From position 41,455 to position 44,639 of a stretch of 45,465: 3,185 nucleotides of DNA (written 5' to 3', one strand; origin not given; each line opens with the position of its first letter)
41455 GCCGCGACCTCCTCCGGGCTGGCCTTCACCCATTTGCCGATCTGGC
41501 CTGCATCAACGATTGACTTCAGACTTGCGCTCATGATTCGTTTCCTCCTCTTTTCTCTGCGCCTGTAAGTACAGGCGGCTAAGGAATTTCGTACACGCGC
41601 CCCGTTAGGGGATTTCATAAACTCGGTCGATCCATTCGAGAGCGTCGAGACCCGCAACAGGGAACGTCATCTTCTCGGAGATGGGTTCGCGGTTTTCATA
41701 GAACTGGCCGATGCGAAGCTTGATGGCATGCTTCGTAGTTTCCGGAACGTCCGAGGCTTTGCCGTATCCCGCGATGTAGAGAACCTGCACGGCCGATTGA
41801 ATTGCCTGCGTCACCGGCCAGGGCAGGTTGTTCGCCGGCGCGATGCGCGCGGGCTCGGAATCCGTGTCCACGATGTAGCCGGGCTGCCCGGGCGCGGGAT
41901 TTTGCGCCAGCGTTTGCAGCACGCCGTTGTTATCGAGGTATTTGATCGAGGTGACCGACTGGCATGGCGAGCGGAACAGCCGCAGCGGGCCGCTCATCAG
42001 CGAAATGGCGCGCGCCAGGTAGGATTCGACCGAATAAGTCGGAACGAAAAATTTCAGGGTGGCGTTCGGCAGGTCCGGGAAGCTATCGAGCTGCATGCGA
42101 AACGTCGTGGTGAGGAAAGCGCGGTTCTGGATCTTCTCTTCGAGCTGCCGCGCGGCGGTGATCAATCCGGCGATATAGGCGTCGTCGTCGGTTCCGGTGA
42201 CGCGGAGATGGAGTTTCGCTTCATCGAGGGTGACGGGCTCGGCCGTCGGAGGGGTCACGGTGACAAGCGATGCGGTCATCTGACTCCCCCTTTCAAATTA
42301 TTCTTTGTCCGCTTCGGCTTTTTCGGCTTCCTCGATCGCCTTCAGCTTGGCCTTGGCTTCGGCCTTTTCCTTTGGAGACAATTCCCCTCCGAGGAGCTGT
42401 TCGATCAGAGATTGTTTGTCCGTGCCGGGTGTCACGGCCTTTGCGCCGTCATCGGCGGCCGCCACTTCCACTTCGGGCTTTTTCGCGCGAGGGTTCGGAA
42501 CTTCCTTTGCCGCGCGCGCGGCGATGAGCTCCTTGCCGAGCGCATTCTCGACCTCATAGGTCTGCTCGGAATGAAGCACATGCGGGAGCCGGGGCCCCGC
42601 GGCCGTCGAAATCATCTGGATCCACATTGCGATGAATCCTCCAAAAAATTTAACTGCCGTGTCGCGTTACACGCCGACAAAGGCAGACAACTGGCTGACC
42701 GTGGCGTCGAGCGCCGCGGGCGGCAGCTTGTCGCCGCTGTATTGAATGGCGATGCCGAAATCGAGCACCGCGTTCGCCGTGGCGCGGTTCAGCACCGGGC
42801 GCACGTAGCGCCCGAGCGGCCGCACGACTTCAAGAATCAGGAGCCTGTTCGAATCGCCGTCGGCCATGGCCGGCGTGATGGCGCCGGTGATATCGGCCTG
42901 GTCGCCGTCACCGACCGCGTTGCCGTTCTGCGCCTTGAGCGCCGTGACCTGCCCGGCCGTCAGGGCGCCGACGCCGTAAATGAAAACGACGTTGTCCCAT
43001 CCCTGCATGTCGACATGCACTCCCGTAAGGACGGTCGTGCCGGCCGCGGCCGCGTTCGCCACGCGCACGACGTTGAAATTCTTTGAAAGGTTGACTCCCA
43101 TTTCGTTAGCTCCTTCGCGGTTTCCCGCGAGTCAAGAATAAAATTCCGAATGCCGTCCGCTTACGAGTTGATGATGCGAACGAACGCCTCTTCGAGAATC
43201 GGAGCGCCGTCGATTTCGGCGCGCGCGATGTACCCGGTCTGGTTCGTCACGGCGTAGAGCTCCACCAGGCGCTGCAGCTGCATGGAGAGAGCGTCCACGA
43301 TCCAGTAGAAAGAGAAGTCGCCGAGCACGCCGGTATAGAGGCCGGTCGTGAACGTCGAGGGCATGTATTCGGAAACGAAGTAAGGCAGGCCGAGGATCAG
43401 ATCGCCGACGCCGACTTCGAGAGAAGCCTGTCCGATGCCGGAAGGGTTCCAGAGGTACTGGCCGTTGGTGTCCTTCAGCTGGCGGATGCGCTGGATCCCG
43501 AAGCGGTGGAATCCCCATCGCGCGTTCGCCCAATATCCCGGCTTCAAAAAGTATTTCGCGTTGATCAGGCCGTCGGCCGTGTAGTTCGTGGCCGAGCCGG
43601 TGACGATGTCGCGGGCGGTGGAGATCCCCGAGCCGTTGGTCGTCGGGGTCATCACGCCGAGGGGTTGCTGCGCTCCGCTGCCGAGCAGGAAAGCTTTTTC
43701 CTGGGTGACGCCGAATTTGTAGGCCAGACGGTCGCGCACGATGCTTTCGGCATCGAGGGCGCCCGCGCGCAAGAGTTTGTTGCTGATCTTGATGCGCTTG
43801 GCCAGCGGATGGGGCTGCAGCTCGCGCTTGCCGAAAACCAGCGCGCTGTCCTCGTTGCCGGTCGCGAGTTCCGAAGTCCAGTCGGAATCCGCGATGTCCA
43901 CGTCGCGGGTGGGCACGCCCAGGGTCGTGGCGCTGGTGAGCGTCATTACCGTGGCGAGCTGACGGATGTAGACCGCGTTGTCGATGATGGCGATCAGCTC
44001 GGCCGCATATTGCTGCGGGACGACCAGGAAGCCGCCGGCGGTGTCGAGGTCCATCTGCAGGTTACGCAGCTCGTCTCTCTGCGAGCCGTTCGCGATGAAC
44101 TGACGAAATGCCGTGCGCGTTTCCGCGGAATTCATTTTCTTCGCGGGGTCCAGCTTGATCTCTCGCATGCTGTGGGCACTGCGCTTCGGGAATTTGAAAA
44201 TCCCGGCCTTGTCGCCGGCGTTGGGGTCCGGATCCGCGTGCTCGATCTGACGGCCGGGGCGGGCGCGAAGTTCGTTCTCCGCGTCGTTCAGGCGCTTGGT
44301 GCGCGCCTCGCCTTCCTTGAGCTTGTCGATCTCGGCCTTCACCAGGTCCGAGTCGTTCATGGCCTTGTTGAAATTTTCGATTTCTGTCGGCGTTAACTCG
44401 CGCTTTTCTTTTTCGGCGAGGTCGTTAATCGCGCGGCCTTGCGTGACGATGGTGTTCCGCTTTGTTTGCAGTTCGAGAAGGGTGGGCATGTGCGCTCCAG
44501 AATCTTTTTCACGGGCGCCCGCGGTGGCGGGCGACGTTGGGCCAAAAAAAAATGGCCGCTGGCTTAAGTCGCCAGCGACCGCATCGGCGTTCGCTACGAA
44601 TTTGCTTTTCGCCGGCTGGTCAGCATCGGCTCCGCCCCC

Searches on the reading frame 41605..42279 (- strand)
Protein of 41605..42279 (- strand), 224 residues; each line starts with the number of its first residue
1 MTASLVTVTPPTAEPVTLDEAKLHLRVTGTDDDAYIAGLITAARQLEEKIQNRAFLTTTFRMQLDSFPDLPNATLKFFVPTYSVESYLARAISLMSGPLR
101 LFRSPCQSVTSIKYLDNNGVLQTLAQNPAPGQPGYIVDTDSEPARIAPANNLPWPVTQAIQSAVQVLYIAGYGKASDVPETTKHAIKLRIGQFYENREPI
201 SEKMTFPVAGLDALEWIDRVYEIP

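Call 29: search_protein_families(library=phrogs, proteins=[window:41605-42279:-], max_evalue=0.001)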
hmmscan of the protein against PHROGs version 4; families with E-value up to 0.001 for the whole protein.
window:41605-42279:- (224 aa): 2 families
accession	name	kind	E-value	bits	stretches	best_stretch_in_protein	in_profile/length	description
phrog_442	-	connector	2.8e-17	63.9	2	1-84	73-153/270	head-tail adaptor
phrog_40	-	connector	1.1e-15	58.7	2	7-57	33-83/201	head-tail adaptor Ad1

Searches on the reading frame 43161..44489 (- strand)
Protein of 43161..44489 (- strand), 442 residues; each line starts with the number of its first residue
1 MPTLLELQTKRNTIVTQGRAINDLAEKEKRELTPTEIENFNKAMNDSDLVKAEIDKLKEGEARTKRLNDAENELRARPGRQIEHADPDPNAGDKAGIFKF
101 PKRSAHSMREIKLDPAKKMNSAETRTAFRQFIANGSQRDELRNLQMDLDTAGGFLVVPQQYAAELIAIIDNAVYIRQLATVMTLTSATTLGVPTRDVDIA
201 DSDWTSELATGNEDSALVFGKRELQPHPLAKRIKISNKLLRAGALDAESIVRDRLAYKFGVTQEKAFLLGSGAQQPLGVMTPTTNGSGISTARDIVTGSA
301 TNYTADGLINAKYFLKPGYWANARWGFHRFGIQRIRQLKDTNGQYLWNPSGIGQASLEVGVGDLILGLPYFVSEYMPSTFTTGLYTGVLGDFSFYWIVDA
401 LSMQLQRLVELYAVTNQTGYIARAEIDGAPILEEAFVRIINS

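Call 29: search_protein_families(library=phrogs, proteins=[window:43161-44489:-], max_evalue=0.001)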
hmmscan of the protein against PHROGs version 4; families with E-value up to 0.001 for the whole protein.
window:43161-44489:- (442 aa): 4 families
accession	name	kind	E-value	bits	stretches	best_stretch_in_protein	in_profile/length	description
phrog_10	-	head and packaging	5.3e-74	251.5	1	1-439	262-633/752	major head protein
phrog_15928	-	head and packaging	2e-24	87.6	1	241-441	3-178/185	major head protein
phrog_617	-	head and packaging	3.7e-21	76.7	1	10-405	209-581/626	major head protein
phrog_17162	-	unknown function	6.8e-16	59.3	1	360-436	2-77/85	-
